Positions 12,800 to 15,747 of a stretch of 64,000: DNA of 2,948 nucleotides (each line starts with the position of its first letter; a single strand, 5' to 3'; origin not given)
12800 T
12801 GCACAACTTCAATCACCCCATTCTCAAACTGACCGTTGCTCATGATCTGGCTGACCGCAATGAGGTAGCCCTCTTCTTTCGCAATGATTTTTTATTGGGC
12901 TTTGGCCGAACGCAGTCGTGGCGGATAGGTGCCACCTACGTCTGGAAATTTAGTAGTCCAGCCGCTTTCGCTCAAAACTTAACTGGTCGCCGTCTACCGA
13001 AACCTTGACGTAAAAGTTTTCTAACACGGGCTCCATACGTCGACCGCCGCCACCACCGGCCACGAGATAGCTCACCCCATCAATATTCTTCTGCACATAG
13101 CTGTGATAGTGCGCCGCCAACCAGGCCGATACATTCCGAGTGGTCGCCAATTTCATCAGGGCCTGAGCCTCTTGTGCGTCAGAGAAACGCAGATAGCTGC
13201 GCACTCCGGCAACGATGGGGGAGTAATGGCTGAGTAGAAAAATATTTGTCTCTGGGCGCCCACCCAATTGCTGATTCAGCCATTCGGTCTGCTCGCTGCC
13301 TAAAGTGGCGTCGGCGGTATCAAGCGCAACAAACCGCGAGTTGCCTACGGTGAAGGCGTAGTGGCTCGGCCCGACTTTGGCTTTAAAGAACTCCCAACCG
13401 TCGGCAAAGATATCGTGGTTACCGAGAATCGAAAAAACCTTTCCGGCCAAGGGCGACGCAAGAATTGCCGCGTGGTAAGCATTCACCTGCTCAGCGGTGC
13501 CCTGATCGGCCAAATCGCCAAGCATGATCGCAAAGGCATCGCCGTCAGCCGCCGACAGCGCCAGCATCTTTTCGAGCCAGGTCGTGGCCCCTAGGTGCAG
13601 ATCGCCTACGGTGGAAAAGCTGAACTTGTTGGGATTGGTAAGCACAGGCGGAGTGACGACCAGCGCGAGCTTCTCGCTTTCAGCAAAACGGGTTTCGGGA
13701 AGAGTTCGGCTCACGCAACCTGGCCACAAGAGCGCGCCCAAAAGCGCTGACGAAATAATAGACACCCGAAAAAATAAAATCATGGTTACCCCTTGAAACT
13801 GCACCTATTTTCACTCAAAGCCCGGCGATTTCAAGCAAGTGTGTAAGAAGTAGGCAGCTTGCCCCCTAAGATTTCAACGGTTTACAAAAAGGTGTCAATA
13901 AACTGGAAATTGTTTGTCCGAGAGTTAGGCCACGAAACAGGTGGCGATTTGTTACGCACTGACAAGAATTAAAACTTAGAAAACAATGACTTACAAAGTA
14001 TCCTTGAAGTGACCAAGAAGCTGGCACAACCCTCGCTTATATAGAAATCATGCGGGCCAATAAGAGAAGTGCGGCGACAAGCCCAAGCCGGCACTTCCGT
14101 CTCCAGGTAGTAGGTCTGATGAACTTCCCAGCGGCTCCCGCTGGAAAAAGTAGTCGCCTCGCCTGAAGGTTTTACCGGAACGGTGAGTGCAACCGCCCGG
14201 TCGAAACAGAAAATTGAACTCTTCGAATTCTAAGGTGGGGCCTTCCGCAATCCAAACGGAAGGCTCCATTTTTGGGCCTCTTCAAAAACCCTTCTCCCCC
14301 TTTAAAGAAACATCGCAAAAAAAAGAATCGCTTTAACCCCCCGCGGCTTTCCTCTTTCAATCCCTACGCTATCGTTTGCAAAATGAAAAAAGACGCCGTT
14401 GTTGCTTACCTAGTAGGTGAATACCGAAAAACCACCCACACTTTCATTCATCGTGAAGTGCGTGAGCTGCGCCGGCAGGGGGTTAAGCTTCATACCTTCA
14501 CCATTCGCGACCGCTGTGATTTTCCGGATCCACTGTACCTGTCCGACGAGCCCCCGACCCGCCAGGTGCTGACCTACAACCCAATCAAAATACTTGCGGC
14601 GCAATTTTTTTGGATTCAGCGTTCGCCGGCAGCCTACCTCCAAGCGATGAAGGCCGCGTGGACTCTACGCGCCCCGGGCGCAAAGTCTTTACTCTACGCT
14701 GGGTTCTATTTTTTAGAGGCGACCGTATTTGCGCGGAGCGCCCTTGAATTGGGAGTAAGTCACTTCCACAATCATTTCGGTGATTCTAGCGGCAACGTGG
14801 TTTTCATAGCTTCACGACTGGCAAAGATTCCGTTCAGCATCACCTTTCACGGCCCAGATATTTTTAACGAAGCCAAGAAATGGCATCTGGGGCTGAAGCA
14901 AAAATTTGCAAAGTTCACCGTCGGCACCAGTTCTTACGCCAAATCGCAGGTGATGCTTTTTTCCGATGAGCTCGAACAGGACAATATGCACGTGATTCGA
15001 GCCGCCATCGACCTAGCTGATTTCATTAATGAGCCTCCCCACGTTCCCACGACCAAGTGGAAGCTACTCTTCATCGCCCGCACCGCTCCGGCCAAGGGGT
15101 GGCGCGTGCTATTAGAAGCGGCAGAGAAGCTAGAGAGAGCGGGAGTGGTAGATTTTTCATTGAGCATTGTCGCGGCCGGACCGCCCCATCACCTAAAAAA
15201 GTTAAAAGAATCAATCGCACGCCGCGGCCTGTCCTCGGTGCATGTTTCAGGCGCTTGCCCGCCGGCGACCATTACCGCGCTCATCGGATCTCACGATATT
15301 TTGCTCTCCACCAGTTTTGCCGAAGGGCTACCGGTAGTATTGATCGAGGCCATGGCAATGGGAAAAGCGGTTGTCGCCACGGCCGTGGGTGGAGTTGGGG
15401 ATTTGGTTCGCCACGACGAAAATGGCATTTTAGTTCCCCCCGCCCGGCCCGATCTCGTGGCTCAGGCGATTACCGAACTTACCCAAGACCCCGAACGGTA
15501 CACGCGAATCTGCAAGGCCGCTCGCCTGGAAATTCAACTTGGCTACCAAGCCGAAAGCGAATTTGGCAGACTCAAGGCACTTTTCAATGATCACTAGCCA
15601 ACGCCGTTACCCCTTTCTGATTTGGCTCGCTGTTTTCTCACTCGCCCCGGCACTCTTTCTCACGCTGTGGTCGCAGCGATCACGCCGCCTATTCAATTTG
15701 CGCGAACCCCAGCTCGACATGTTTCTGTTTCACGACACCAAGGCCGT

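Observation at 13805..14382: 580 nt leader ahead of the glycan cluster: sigma-54-like promoter followed 190 nt later by an intrinsic terminator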

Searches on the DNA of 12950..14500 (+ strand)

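Call 4: search_rna_families(source=window, start=13700, end=14500, threshold=evalue, max_evalue=10, show_alignments=3)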
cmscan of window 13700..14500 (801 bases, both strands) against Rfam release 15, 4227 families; matches with E-value up to 10: 3.
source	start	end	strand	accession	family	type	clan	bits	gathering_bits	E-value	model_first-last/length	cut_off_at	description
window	14168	14207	+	RF01786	c-di-GMP-II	Cis-reg; riboswitch;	CL00127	18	53.5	0.75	1-84/84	no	Cyclic di-GMP-II riboswitch aptamer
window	14423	14465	-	RF03051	RAGATH-26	Gene; sRNA;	-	15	86.3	6.7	1-76/76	no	RAGATH-26 RNA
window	14416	14433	+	RF02914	DUF805b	Cis-reg;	CL00115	12.9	35.6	1.4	3-20/35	no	DUF805b RNA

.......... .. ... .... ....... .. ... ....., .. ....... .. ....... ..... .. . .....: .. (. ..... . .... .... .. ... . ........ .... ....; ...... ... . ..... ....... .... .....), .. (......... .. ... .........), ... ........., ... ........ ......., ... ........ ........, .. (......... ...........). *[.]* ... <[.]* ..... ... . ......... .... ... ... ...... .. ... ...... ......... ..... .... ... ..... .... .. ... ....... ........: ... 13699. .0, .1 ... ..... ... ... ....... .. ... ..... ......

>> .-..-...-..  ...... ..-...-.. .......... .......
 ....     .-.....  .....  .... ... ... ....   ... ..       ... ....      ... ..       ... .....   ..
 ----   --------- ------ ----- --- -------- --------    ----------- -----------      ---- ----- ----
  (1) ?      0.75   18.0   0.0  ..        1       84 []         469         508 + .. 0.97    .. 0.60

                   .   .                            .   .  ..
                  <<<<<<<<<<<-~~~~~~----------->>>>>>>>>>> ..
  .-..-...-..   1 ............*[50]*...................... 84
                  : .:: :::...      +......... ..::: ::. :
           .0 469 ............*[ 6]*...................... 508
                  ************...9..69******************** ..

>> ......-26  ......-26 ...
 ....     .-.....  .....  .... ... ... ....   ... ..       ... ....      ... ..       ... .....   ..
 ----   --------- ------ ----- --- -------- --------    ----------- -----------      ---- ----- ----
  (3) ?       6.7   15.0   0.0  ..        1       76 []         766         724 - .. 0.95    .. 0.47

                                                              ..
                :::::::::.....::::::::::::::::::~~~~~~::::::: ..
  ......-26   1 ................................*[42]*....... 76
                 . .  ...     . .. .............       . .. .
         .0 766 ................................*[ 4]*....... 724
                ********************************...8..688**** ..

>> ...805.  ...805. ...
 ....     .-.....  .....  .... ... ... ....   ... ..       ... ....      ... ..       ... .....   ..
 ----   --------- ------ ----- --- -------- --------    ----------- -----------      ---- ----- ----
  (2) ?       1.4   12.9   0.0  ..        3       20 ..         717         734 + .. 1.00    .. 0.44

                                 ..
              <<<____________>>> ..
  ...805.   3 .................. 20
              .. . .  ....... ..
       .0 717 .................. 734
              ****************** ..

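Call 53: build_rna_model(alignment_id=A4, structure=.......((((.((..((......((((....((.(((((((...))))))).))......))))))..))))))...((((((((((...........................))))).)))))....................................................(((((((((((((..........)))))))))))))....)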
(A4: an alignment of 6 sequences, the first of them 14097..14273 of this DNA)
Model R1 built from alignment A4 (6 sequences, 218 columns); structure: as given.
model positions 190; base pairs 44; branch points 2; effective number of sequences 2.52; information 0.59 bits per position. Calibrated on 0.2 Mb of random sequence (short: E-values are rough).
structure used (alignment columns):
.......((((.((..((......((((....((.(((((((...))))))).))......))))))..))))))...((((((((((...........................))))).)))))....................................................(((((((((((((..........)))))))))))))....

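Call 54: search_with_rna_model(model_id=R1, sources=[window, L081, L082, L083, L084, L085, L115, L116, L117, L118, L119, L120, L001, L002, L003, L004, L012, L029, L046, L060, L086, L087, L088, L089, L090, L091, L092, L093, L094, L095, L096, L097, L098, L099, L100, L101, L102, L103, L104, L105, L106, L107, L108, L109, L110, L111, L112, L113, L114], max_evalue=1)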
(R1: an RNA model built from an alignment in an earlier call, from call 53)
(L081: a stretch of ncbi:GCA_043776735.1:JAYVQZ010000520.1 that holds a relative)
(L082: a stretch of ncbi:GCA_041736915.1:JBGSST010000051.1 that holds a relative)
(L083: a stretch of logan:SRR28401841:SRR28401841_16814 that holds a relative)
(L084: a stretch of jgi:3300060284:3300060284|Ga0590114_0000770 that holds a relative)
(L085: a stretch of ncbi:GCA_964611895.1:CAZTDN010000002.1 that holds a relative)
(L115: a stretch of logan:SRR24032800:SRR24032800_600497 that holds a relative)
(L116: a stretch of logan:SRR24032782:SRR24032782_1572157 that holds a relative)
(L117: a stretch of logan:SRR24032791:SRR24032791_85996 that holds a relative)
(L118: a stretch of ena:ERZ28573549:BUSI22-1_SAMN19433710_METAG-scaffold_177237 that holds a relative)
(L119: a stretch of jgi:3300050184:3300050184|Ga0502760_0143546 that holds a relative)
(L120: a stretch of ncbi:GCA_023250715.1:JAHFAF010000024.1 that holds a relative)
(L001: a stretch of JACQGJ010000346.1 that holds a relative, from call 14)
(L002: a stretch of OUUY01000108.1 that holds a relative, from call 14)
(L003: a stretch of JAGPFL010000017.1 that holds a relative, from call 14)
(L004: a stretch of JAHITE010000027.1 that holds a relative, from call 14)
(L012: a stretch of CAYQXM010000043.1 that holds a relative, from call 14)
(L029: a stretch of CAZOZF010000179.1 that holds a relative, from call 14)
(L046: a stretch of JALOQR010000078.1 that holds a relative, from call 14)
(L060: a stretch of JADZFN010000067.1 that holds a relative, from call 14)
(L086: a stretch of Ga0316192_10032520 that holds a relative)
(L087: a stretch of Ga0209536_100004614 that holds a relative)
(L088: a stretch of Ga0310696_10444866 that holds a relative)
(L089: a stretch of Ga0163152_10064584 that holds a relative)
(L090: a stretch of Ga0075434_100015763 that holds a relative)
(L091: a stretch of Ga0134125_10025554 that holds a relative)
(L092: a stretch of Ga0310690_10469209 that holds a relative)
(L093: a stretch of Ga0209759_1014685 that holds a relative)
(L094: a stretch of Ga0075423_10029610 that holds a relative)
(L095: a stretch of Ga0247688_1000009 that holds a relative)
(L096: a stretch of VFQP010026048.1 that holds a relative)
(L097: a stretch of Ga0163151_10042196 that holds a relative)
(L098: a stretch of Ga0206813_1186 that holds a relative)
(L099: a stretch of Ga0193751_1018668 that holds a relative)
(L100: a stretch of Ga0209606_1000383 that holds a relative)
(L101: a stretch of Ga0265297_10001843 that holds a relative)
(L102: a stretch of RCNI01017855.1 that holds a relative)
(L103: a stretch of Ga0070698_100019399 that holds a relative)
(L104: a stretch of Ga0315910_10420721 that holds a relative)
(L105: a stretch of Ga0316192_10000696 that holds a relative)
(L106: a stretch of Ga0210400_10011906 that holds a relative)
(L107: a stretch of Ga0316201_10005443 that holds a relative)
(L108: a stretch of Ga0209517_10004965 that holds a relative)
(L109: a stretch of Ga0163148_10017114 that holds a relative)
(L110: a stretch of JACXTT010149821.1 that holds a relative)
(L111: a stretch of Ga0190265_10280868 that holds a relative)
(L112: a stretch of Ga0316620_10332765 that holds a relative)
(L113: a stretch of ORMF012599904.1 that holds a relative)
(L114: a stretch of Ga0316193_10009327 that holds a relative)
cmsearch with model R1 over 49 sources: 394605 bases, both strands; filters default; matches with E-value up to 1: 9.
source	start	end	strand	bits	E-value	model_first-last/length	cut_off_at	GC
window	14097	14273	+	168.2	9.2e-44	1-190/190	no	0.53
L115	1659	1832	-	167.3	1.7e-43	1-190/190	no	0.56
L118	797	971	-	166.5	2.7e-43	1-190/190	no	0.51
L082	5471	5677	-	143.5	4.9e-37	1-190/190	no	0.55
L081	5349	5530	-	141.7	1.5e-36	1-190/190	no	0.54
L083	4433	4639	-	125.9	3e-32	1-190/190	no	0.6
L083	4436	4472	+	15.5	0.03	151-186/190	no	0.62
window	14231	14313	-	11.2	0.43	1-190/190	no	0.48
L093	604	690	+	10.2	0.82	1-190/190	no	0.61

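Call 72: search_rna_families(sources=[L115, L118], threshold=evalue, max_evalue=10)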
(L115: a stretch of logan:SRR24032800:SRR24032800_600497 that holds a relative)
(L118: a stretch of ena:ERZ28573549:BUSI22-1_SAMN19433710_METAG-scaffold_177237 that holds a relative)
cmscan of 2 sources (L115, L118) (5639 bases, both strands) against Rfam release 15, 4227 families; matches with E-value up to 10: 3.
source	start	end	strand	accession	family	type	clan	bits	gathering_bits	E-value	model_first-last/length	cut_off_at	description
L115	160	283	-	RF02412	snoR144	Gene; snRNA; snoRNA; HACA-box;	-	18.6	100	5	1-145/145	no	Small nucleolar RNA snoR144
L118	1909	1925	+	RF01151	snoU82P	Gene; snRNA; snoRNA; CD-box;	-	14.3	42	3.8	1-55/55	no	Small nucleolar RNA U82P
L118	724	801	-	RF02042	HOTTIP_3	Gene; lncRNA;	-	9.3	50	6.6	1-353/353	no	HOXA transcript at the distal tip, conserved region 3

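Call 73: search_rna_families(source=L083, start=4380, end=4730, threshold=evalue, max_evalue=10)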
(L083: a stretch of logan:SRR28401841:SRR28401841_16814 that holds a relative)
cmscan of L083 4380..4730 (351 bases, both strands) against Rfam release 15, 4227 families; matches with E-value up to 10: 7.
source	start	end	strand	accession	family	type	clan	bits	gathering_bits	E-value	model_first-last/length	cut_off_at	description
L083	4438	4471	-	RF03900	mir-9242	Gene; miRNA;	-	16.5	62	3.9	1-66/66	no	mir-9242 microRNA precursor family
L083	4563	4634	+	RF01019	mir-922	Gene; miRNA;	-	14.8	95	3.3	1-81/81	no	mir-922 microRNA precursor family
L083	4566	4585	+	RF01093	RF_site5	Cis-reg; frameshift_element;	-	14.8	35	4.6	1-60/60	no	Ma3 gene ribosomal frameshift signal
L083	4560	4656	-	RF03033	NLPC-P60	Cis-reg;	-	13.4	53.7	9.8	1-96/96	no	NLPC-P60 RNA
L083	4635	4705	-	RF02231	sX12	Gene; sRNA;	-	12.8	106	9.5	1-78/78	no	Xanthomonas sRNA sX12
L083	4380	4406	-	RF00065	snoR9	Gene; snRNA; snoRNA; CD-box;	CL00132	9.9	90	7.3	1-26/128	3'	Small nucleolar RNA snoR9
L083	4482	4514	+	RF02197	TP73-AS1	Gene; lncRNA;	-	9.8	75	9.9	129-161/161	no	TP73 antisense RNA 1 conserved region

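Call 74: search_rna_families(source=L082, start=5440, end=5780, threshold=evalue, max_evalue=10)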
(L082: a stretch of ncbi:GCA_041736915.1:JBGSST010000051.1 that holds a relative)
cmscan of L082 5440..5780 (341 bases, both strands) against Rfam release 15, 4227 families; matches with E-value up to 10: 2.
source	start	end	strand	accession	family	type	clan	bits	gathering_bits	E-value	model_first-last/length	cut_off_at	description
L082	5467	5518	-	RF00945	mir-1226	Gene; miRNA;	-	15.9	95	2.9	1-75/75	no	mir-1226 microRNA precursor family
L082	5475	5509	+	RF03437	mir-2392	Gene; miRNA;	-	14.5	90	7.6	1-84/84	no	mir-2392 microRNA precursor family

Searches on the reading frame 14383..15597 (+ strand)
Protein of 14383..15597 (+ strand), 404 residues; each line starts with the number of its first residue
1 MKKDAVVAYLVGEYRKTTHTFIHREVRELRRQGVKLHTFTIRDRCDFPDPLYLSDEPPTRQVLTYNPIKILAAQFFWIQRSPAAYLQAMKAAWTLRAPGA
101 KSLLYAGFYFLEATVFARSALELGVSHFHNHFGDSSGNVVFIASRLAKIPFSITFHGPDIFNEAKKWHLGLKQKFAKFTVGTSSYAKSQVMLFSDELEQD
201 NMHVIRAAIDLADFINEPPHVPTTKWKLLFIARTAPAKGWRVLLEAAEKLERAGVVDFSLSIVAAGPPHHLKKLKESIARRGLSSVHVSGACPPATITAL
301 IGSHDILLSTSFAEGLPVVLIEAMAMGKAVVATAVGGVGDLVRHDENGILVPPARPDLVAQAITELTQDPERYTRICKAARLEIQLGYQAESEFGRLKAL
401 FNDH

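Call 9: search_protein_families(library=pfam, proteins=[window:14383-15597:+], max_evalue=0.001)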
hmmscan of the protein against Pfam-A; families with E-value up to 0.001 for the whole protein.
window:14383-15597:+ (404 aa): 5 families
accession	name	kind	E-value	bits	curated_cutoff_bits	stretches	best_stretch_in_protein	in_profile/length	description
PF00534.26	Glycos_transf_1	-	2.2e-31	109.2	26.4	1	219-381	9-170/172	Glycosyl transferases group 1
PF13692.12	Glyco_trans_1_4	-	9.3e-29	100.9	27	1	227-369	3-142/142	Glycosyl transferases group 1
PF20706.3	GT4-conflict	-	1.4e-07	31.3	26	1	194-376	166-364/385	Family 4 Glycosyltransferase in conflict systems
PF13439.12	Glyco_transf_4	-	7e-05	23.3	28.5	0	22-212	8-169/170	Glycosyltransferase Family 4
PF13524.12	Glyco_trans_1_2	-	0.00014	22.3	25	1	277-391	27-136/144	Glycosyl transferase-like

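Call 13: find_encoding_contigs(protein=window:14383-15597:+, flank=10000, max_places=10)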
Protein window:14383-15597:+ (404 aa): no gene with exactly this product is on record in the collection.

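Call 14: find_related_loci(query=window:14383-15597:+, collection=genome_contigs, flank=6000)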
Query window:14383-15597:+ (404 aa) in genome_contigs; peptide patterns used: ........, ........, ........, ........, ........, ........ (x = any residue, [..] = any of these).
543 stretches matched a pattern; 391 encode a relative of the query (tblastn E <= 1e-3); the best 80 are kept; 80 distinct loci.
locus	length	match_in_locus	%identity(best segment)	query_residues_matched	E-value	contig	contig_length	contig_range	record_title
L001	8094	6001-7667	26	6-402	5e-25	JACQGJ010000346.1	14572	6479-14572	MAG: Armatimonadetes bacterium isolate NC_groundwater_1070_Ag_S2p5_59_96 S_2p5_S6_coassembly_k141_2689813, whole genome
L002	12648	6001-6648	29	192-401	2e-18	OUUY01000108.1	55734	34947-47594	Nitrospiraceae bacterium Ngb-4 genome assembly, contig: NBG4_Contig_6, whole genome shotgun sequence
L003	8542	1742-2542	27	141-401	3e-18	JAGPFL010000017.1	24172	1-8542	MAG: Syntrophobacterales bacterium isolate Gw_SlDig_bin_168 Gw_SlDig_3312_length_24172_cov_5.519734, whole genome shotgu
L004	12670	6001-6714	29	161-400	1e-17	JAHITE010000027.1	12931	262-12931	MAG: Candidatus Omnitrophota bacterium isolate MM_PC_MetaG.mb.2 MM_PC_MetaG.mb.2_k141_525604, whole genome shotgun seque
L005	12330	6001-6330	37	283-392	1e-16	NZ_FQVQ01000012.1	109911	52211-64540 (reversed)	Flavobacterium fontis strain DSM 25660, whole genome shotgun sequence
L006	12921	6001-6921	27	109-402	1e-16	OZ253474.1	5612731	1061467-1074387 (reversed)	MAG: Caldilineaceae bacterium isolate 7c7c1193-bf75-4e40-864d-2741339ee042 genome assembly, chromosome: 1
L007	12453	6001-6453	33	228-382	2e-16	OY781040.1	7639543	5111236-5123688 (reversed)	MAG: Prolixibacteraceae bacterium isolate 091523aa-b5b1-465f-b98d-6c4ce120146c genome assembly, chromosome: 1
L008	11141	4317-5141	25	125-403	1e-16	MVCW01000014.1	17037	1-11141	MAG: Candidatus Omnitrophica bacterium 4484_171 ex4484_171_scaffold_1968, whole genome shotgun sequence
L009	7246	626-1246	28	200-402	2e-16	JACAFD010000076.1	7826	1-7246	MAG: Nitrospirae bacterium isolate L.E.N.18 k119_914117, whole genome shotgun sequence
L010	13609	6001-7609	28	161-401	7e-16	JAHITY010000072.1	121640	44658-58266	MAG: Candidatus Omnitrophota bacterium isolate MM_PC_MetaG.mb.228 MM_PC_MetaG.mb.228_k141_929727, whole genome shotgun s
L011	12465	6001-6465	33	227-385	5e-16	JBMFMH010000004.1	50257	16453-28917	MAG: bacterium isolate KM4337-16 NODE_134_length_50257_cov_36.105434, whole genome shotgun sequence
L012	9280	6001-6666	30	187-399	5e-16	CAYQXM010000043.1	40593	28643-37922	MAG TPA_asm: uncultured Pirellulales bacterium isolate SRP192927_co7_53 genome assembly, contig: NODE_1414_length_40593_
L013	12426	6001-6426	33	238-381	6e-16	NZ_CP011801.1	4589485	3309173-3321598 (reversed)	Nitrospira moscoviensis strain NSP M-1 chromosome, complete genome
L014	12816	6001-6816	25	123-385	8e-16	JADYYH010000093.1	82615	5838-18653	MAG: Nitrospira sp. isolate SJ521 c_000001204165, whole genome shotgun sequence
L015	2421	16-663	27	192-401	1e-15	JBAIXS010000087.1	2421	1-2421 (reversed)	MAG: Candidatus Sulfobium mesophilum isolate bin_230 c_000009869607, whole genome shotgun sequence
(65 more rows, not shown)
